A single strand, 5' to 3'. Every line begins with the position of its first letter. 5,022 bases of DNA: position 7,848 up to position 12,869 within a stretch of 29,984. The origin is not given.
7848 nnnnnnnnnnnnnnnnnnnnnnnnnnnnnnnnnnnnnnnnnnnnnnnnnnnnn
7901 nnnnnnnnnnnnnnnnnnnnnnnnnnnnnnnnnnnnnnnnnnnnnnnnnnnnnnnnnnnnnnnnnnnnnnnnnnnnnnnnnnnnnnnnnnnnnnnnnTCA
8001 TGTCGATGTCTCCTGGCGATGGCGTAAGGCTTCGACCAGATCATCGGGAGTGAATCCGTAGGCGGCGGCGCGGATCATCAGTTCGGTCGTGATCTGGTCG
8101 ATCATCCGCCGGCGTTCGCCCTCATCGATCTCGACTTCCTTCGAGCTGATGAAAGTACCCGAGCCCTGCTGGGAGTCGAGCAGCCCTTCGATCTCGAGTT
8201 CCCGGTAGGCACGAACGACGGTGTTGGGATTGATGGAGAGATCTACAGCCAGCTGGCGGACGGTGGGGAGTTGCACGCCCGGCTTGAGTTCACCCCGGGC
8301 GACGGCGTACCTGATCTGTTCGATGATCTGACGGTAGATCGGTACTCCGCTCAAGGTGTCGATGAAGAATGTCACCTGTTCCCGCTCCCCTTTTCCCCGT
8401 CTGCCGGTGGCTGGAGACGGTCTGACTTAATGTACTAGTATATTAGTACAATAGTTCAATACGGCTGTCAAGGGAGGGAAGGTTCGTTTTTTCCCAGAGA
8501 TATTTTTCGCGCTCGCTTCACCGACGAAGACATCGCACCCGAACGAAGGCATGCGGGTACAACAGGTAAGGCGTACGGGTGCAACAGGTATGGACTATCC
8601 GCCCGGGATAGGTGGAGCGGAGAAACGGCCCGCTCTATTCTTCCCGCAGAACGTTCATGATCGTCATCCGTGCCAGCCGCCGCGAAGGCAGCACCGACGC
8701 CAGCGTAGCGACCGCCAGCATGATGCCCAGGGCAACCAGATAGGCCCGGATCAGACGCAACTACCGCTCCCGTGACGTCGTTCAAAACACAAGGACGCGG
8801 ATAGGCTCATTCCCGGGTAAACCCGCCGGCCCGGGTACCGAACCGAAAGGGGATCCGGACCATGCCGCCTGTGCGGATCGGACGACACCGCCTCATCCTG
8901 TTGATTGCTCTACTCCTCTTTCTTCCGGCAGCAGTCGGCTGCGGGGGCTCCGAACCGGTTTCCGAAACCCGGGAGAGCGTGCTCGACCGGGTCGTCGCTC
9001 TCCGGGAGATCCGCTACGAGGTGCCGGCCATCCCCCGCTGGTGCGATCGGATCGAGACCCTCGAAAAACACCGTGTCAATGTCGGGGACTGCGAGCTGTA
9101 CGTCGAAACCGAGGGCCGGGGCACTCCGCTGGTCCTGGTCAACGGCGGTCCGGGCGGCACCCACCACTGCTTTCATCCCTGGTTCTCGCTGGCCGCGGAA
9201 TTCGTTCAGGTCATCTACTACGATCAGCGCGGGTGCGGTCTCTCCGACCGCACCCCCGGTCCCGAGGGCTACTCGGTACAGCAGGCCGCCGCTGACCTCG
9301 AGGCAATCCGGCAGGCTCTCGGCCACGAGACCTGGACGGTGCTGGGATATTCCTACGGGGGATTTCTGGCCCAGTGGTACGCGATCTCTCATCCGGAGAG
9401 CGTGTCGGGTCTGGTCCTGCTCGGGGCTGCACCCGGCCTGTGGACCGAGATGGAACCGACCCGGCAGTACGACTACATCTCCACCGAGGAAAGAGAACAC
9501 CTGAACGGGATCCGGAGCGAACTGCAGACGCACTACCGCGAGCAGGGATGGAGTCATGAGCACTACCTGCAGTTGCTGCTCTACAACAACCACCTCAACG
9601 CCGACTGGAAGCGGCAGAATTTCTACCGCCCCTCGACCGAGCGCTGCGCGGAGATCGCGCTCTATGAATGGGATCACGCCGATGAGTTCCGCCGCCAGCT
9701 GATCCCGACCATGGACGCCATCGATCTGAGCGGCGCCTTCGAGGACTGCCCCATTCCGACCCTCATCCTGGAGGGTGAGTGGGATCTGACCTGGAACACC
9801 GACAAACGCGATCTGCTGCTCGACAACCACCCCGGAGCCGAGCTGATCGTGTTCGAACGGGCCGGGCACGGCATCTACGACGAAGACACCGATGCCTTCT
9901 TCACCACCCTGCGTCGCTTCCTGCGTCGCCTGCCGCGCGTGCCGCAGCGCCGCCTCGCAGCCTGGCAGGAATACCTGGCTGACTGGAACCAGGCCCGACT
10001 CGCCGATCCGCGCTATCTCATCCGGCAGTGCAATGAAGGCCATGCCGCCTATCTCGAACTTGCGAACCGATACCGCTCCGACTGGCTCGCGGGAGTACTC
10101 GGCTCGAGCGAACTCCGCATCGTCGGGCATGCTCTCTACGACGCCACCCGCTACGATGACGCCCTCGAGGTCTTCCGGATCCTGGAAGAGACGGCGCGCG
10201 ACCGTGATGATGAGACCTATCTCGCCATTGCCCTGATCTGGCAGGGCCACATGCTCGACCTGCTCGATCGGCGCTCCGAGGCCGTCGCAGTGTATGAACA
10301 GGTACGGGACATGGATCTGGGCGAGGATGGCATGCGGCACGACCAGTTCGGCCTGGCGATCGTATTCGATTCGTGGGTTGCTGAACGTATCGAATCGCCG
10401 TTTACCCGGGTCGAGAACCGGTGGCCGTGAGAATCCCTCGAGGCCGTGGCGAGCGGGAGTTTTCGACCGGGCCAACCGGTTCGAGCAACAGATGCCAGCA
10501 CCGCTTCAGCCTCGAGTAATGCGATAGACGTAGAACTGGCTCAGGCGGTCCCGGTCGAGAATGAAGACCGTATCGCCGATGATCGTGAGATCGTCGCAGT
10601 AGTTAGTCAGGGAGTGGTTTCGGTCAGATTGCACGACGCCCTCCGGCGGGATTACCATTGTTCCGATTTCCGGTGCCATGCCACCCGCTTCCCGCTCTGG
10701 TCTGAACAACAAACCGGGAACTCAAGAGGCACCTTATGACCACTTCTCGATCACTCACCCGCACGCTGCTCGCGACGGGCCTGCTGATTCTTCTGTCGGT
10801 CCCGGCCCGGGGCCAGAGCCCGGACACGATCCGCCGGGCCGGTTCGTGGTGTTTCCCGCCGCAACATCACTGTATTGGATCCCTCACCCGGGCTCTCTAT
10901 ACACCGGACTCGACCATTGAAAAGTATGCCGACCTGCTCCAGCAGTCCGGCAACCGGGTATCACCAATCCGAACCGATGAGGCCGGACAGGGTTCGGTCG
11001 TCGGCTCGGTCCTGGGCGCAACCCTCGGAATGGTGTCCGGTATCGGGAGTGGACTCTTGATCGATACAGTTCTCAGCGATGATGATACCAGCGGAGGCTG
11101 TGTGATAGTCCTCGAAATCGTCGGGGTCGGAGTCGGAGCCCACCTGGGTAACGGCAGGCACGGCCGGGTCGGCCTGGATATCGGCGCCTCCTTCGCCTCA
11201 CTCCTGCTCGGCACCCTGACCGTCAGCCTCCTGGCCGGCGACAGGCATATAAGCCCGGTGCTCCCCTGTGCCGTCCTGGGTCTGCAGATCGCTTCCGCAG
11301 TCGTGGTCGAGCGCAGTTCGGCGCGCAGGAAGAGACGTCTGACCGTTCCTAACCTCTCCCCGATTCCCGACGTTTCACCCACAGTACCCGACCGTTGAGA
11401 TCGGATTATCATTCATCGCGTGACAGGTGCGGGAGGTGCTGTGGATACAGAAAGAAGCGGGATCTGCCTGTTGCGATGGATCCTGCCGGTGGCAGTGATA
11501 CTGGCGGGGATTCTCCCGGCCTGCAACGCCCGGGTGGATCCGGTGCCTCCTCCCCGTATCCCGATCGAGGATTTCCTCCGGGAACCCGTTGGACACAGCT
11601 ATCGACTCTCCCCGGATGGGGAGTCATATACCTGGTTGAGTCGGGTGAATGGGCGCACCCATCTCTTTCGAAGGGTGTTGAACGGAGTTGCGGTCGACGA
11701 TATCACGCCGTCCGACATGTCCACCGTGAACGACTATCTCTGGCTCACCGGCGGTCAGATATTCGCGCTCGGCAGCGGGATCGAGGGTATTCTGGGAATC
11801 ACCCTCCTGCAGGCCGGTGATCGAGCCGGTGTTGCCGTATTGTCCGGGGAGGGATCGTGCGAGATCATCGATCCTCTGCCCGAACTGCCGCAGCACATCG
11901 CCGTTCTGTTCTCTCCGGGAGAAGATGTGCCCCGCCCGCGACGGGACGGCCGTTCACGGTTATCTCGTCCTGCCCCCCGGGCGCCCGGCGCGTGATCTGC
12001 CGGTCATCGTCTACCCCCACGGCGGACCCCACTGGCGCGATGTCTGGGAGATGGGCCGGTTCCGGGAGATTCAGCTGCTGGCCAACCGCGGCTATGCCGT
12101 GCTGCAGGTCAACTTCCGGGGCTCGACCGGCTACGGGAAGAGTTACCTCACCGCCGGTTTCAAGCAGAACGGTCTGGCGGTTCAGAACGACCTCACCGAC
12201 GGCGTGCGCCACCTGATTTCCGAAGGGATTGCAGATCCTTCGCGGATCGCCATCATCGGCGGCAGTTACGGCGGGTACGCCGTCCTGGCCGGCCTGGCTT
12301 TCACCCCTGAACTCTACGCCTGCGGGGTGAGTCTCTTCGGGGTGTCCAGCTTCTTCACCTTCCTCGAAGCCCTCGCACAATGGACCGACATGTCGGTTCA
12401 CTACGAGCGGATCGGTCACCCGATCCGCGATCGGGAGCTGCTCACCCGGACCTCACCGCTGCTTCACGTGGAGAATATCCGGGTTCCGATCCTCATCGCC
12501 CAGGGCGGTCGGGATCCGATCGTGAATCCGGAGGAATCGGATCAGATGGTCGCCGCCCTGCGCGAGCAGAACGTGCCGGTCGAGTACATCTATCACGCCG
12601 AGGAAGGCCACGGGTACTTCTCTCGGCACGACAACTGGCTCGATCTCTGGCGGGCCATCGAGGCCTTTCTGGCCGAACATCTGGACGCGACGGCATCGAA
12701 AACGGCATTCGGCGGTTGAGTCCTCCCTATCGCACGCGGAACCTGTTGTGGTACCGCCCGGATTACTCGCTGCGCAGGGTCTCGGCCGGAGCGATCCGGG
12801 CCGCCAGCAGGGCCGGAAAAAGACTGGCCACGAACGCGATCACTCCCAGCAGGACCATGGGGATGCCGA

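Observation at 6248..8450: GntR(YtrA) - multi-TM SPFH - ECF sigma: a translationally coupled three-gene module with no recognisable anti-sigma factor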

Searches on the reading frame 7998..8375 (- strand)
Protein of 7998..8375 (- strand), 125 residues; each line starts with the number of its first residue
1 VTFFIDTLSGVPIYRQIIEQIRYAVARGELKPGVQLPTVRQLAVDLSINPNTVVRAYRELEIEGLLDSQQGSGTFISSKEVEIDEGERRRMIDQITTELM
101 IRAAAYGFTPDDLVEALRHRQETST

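Call 3: search_protein_families(library=pfam, proteins=[window:7998-8375:-], max_evalue=0.01)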
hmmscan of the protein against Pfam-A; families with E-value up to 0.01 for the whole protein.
window:7998-8375:- (125 aa): 3 families
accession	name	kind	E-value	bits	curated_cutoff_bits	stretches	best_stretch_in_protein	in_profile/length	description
PF00392.27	GntR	-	2e-17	63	27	1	14-76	2-64/64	Bacterial regulatory proteins, gntR family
PF02082.26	Rrf2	-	0.002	18.7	30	1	34-73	21-62/132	Iron-dependent Transcriptional regulator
PF13730.12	HTH_36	-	0.0038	17.4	25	1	36-66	25-55/55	Helix-turn-helix domain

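Call 4: search_protein_families(library=ncbifam, proteins=[window:7998-8375:-], max_evalue=0.01)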
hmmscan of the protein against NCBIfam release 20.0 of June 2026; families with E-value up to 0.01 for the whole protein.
window:7998-8375:- (125 aa): 24 families
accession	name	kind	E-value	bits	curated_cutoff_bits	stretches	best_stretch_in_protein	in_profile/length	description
NF052282.1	PLP_TF_PdxR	equivalog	7.1e-21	74.8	320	1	12-87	1-76/448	MocR-like pyridoxine biosynthesis transcription factor PdxR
NF053730.1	TransRegRv1152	equivalog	1.8e-18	66.6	170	1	5-79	9-83/120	Rv1152 family transcriptional regulator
NF047563.1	modulin_PmtR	equivalog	1.9e-18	66.7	200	1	1-117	1-117/125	PSM export ABC transporter transcriptional regulator PmtR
NF052286.1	ecto_TF_EhuR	exception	2.5e-18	65.9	480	1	12-83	11-82/458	MocR-like ectoine utilization transcription factor EhuR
NF052281.1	rhizopine_MocR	equivalog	6.7e-18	64.6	650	1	3-89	9-95/479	rhizopine catabolism transcriptional regulator MocR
NF052290.2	MocR_like_YczR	exception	9.7e-16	57.5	487.4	1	11-116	18-121/458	MocR-like transcription factor YczR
TIGR02325.1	C_P_lyase_phnF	equivalog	2e-15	57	156.8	1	8-95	4-91/238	phosphonate metabolism transcriptional regulator PhnF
NF012025.0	PRK15481.1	equivalog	2.4e-15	56.2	573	1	16-83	10-77/432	MocR-like B6 salvage transcription factor PtsJ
NF007292.0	PRK09764.1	equivalog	1.5e-14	53.8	281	1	11-84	4-77/240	GntR family transcriptional regulator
NF007741.0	PRK10421.1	equivalog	3e-12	46.5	311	1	15-125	10-112/262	transcriptional regulator LldR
TIGR02018.2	his_ut_repres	equivalog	9.2e-12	44.8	220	1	14-108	1-91/226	histidine utilization transcriptional repressor HutC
NF052285.1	GABA_TF_GabR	exception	1.8e-08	33.6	600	1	14-88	1-75/456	MocR-like transcriptional regulator GabR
NF008491.0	PRK11402.1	subfamily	2.2e-08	33.9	269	1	5-82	4-81/243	GntR family transcriptional regulator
NF007001.0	PRK09464.1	equivalog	3.3e-08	33.4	330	1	17-79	15-77/254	pyruvate dehydrogenase complex transcriptional repressor PdhR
NF011575.0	PRK14999.1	equivalog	1.4e-07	31.1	424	1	10-91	10-91/241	histidine utilization repressor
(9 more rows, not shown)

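Call 20: search_protein_families(library=padloc, proteins=[window:7998-8375:-], max_evalue=0.01)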
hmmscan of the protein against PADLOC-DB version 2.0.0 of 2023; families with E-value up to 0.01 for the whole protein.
window:7998-8375:- (125 aa): 0 families

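Call 50: search_solved_structures(query=window:7998-8375:-, max_evalue=0.000001)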
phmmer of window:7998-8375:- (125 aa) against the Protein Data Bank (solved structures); distinct sequences matched with E-value up to 0.000001: 13.
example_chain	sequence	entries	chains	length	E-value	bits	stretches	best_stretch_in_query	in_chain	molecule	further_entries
3neu_A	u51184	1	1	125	8.9e-17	64.2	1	11-120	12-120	Lin1836 protein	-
4ham_A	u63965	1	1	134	3.4e-15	59.1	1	3-84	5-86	Lmo2241 protein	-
3by6_A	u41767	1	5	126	1.2e-14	57.4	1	11-97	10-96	Predicted transcriptional regulator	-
6sbs_A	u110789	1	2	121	2.9e-13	52.9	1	5-116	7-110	Regulatory protein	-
4r1h_A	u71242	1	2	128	8.4e-12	48.2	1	11-117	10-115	Lmo0741 protein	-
4u0v_A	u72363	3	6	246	5.1e-11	45.7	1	6-82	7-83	HTH-type transcriptional repressor YvoA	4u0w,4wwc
4u0y_A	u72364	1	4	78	5.4e-11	45.6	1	5-77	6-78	HTH-type transcriptional repressor YvoA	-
2wv0_A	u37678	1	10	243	5.6e-11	45.6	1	6-82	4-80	HTH-TYPE TRANSCRIPTIONAL REPRESSOR YVOA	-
5kvr_A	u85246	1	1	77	7.3e-08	35.5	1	16-76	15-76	Pyruvate dehydrogenase complex repressor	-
6az6_A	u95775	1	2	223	7.8e-08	35.4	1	12-81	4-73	GntR family transcriptional regulator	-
3tqn_A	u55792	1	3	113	1.4e-07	34.6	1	11-78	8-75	Transcriptional regulator, GntR family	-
8pqm_A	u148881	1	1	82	4.1e-07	33.1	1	12-77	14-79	FadR family transcriptional regulator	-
4egy_A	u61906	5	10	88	5.9e-07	32.6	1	11-76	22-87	Arabinose metabolism transcriptional repressor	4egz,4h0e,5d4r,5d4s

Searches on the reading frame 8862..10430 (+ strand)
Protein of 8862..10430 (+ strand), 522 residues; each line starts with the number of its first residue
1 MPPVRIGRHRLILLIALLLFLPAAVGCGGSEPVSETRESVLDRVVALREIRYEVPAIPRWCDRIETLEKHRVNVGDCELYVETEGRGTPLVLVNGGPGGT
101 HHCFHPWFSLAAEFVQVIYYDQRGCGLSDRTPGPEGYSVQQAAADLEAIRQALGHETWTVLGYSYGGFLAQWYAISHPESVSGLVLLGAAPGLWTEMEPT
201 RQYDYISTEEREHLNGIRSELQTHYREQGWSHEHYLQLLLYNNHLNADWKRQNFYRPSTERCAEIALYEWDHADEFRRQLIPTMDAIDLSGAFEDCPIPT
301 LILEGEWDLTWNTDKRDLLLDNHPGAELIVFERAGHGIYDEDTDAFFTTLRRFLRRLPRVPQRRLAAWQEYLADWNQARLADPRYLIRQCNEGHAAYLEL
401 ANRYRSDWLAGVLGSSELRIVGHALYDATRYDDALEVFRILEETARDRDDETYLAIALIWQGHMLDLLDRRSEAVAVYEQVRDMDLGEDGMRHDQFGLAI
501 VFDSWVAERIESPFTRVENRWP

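Call 3: search_protein_families(library=pfam, proteins=[window:8862-10430:+], max_evalue=0.01)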
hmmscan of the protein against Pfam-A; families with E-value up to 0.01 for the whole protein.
window:8862-10430:+ (522 aa): 6 families
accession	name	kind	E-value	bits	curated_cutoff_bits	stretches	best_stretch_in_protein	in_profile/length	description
PF00561.26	Abhydrolase_1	-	1.5e-25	90.8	25.8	1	89-341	2-243/245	alpha/beta hydrolase fold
PF12697.13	Abhydrolase_6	-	1.4e-17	65.6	26.3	1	90-347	1-215/217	Alpha/beta hydrolase family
PF12146.15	Hydrolase_4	-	2.1e-12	47.3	27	1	105-341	22-237/239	Serine aminopeptidase, S33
PF03096.20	Ndr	-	0.0012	18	23.3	1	138-192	81-135/283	Ndr family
PF05577.18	Peptidase_S28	-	0.0018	17.6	25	1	137-185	87-142/434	Serine carboxypeptidase S28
PF00975.26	Thioesterase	-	0.0026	18.5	26.4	1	98-172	10-82/226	Thioesterase domain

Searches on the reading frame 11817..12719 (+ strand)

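Call 58: search_protein_families(library=pfam, proteins=[window:11817-12719:+], max_evalue=0.001)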
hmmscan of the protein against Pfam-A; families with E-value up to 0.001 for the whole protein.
window:11817-12719:+ (300 aa): 10 families
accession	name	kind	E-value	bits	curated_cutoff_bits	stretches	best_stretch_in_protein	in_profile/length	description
PF00326.27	Peptidase_S9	-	5.5e-44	150.6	22.6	1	83-290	5-211/213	Prolyl oligopeptidase family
PF20434.5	BD-FAE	-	1.2e-13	51.5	26.8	1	58-248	10-215/215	BD-FAE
PF01738.24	DLH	-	1.5e-10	41.5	21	1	87-273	36-194/217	Dienelactone hydrolase family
PF12146.15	Hydrolase_4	-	9.5e-09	35.3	27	1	217-258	186-227/239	Serine aminopeptidase, S33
PF02129.25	Peptidase_S15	-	2e-07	31.4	23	1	42-181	1-134/262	X-Pro dipeptidyl-peptidase (S15 family)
PF12697.13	Abhydrolase_6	-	3.6e-07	31.5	26.3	1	66-268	3-207/217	Alpha/beta hydrolase family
PF00561.26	Abhydrolase_1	-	3.8e-07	30.5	25.8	0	62-182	1-109/245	alpha/beta hydrolase fold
PF07859.19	Abhydrolase_3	-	2.6e-05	24.5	25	0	211-268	153-209/210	alpha/beta hydrolase fold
PF03583.20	LIP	-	0.00011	22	23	0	88-182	22-112/286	Secretory lipase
PF00756.26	Esterase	-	0.00065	20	22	0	46-279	8-241/251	Putative esterase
